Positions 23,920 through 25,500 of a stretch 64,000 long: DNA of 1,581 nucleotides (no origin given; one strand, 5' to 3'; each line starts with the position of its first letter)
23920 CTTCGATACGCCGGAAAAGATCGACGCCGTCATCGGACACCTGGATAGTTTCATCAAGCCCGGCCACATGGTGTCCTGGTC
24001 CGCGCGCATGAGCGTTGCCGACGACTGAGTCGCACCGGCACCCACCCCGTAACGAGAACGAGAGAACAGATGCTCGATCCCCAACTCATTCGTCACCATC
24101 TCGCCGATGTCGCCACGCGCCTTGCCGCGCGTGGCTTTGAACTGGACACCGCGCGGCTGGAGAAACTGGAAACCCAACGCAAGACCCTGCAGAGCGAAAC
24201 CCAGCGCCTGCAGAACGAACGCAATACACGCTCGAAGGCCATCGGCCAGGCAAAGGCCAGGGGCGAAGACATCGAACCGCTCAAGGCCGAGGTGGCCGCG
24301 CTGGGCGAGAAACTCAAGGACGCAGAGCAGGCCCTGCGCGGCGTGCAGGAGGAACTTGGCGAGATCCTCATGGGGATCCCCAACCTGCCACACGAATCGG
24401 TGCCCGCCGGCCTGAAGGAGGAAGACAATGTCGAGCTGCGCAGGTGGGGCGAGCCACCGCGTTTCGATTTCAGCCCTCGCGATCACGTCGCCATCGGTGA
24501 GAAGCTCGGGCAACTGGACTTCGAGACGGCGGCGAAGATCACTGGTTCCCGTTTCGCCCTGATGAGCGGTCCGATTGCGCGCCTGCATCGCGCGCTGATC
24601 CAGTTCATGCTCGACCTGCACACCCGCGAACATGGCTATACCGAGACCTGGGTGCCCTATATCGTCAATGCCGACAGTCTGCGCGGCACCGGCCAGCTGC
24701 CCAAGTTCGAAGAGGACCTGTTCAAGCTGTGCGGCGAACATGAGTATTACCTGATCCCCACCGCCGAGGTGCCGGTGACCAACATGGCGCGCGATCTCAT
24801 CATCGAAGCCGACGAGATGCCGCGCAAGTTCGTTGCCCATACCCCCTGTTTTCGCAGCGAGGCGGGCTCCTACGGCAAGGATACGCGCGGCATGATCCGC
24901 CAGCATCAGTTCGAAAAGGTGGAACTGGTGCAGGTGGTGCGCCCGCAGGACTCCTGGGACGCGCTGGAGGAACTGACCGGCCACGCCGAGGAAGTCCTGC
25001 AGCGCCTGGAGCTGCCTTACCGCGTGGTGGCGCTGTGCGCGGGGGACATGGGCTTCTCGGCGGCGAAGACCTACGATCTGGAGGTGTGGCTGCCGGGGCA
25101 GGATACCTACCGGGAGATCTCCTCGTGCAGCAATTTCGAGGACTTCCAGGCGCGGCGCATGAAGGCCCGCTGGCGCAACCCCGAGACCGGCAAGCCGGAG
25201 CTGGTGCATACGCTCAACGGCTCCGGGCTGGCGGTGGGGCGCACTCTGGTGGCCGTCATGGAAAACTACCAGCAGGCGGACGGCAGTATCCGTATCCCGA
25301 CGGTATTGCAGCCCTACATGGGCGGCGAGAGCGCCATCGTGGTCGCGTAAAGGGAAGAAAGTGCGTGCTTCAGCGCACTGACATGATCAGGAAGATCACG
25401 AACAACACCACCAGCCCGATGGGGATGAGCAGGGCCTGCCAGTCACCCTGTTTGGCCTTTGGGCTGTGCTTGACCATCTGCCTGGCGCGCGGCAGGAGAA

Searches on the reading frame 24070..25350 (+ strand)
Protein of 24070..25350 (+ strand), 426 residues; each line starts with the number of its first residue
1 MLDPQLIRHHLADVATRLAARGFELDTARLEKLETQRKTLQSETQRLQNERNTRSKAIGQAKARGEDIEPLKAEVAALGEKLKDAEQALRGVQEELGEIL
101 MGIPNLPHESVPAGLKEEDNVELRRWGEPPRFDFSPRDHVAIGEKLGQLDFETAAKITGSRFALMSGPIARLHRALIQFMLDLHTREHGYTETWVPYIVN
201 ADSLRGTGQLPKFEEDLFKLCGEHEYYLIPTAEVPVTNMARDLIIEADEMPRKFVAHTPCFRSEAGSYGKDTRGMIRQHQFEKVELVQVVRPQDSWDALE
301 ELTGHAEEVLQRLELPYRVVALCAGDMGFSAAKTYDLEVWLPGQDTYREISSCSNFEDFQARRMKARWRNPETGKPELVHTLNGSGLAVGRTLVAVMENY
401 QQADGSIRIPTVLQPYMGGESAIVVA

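Call 77: search_protein_families(library=pfam, proteins=[window:24070-25350:+], max_evalue=0.00001)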
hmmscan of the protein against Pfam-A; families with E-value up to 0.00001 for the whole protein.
window:24070-25350:+ (426 aa): 2 families
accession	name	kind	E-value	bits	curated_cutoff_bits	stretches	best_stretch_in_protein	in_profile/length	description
PF00587.30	tRNA-synt_2b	-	1.8e-40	139.3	29.3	1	223-400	8-179/179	tRNA synthetase class II core domain (G, H, P, S and T)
PF02403.27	Seryl_tRNA_N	-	2.8e-30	105.2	28.2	1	1-107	1-108/108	Seryl-tRNA synthetase N-terminal domain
